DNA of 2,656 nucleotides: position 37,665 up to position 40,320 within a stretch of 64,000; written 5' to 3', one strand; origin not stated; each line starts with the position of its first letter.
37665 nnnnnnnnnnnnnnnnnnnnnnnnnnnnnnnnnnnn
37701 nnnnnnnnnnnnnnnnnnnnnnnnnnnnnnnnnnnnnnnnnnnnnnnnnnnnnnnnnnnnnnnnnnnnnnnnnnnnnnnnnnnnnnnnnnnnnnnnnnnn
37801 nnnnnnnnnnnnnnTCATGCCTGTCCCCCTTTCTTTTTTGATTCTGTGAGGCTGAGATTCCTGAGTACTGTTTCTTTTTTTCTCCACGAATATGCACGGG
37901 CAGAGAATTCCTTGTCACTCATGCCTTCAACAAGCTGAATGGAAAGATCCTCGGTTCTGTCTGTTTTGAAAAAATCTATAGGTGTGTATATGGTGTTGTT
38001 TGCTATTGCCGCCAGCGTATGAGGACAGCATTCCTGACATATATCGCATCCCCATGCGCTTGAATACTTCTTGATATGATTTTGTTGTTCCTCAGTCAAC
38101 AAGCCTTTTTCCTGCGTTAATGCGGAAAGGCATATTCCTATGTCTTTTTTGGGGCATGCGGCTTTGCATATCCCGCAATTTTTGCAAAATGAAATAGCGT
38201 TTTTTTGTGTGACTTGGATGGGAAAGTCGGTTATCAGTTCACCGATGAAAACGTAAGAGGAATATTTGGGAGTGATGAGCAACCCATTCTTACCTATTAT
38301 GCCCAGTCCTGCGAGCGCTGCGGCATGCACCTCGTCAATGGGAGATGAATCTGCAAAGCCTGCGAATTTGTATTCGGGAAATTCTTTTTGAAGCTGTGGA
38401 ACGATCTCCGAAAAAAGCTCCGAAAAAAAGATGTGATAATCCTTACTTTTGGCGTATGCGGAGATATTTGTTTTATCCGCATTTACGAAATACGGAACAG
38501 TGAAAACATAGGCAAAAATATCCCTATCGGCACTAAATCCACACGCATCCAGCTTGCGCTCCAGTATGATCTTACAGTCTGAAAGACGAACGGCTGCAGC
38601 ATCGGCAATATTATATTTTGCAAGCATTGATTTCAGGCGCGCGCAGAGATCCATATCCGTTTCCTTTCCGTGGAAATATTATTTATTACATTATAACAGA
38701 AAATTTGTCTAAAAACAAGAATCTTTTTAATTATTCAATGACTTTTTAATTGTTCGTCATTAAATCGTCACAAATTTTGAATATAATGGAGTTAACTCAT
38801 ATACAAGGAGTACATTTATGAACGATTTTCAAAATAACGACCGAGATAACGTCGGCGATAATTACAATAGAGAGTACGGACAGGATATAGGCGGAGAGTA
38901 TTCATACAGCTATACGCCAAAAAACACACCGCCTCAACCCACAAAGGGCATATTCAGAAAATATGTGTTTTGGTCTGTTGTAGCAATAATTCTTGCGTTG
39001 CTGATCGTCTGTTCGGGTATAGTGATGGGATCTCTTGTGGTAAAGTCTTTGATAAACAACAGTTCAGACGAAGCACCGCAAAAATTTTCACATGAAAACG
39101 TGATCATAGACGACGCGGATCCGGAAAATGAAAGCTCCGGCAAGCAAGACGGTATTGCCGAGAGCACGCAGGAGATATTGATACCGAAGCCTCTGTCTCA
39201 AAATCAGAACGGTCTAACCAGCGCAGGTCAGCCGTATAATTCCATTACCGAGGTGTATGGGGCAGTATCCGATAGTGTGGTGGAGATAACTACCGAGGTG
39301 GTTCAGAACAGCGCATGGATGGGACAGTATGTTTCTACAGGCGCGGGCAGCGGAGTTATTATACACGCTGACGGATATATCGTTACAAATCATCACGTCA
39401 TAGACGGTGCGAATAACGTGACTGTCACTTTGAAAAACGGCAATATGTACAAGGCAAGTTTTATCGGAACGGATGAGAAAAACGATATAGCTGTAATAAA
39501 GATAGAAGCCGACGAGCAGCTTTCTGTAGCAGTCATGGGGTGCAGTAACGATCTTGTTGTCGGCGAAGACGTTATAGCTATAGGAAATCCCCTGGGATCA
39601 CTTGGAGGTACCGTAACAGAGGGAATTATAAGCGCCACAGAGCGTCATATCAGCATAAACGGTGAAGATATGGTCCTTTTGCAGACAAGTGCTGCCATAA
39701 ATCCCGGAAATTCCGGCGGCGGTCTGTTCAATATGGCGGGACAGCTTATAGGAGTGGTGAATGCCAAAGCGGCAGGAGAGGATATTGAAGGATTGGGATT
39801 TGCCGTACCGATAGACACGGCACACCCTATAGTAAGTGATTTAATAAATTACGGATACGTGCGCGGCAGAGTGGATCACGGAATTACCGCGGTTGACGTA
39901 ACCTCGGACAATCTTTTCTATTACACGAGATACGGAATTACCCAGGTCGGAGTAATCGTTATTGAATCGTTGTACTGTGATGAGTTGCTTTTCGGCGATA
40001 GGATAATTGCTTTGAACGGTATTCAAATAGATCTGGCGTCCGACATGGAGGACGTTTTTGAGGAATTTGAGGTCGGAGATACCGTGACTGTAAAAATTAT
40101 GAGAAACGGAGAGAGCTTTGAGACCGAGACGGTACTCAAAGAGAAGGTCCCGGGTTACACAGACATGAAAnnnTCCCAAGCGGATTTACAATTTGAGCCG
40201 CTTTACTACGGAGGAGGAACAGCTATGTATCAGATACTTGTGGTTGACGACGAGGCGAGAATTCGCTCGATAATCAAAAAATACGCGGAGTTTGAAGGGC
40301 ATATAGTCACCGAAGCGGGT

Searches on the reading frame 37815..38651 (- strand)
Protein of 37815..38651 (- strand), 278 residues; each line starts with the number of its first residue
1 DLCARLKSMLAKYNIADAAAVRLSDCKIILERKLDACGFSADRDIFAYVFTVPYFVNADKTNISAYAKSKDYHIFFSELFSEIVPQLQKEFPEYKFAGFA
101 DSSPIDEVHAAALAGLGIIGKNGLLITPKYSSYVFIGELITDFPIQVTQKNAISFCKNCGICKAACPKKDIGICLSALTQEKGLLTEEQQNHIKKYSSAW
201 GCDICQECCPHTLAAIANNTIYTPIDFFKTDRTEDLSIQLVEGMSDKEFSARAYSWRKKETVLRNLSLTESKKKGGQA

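Call 21: search_protein_families(library=pfam, proteins=[window:37815-38651:-], max_evalue=0.01)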
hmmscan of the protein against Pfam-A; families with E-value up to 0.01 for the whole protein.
window:37815-38651:- (278 aa): 3 families
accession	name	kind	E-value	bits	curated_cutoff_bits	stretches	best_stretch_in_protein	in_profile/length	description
PF08331.15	QueG_DUF1730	-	4.2e-05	23.8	25.1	1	58-102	33-77/77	Epoxyqueuosine reductase QueG, DUF1730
PF13484.11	Fer4_16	-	8.3e-05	23.7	30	1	156-211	2-65/66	4Fe-4S double cluster binding domain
PF13534.11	Fer4_17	-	0.0062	17.5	22.2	0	148-168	38-58/61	4Fe-4S dicluster domain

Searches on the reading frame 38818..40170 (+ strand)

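Call 21: search_protein_families(library=pfam, proteins=[window:38818-40170:+], max_evalue=0.01)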
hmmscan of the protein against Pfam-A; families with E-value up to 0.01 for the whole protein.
window:38818-40170:+ (451 aa): 4 families
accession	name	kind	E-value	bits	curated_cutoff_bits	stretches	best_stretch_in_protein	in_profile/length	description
PF13365.12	Trypsin_2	-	4.4e-33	115.5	27.6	1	177-313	1-144/144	Trypsin-like peptidase domain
PF00089.32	Trypsin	-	1.7e-17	64.5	20.6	1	163-337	10-218/220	Trypsin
PF13180.12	PDZ_2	-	2.6e-07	31.2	27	1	389-437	29-77/80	PDZ domain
PF10459.15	Peptidase_S46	-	0.00058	19.1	22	0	162-195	34-67/698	Peptidase S46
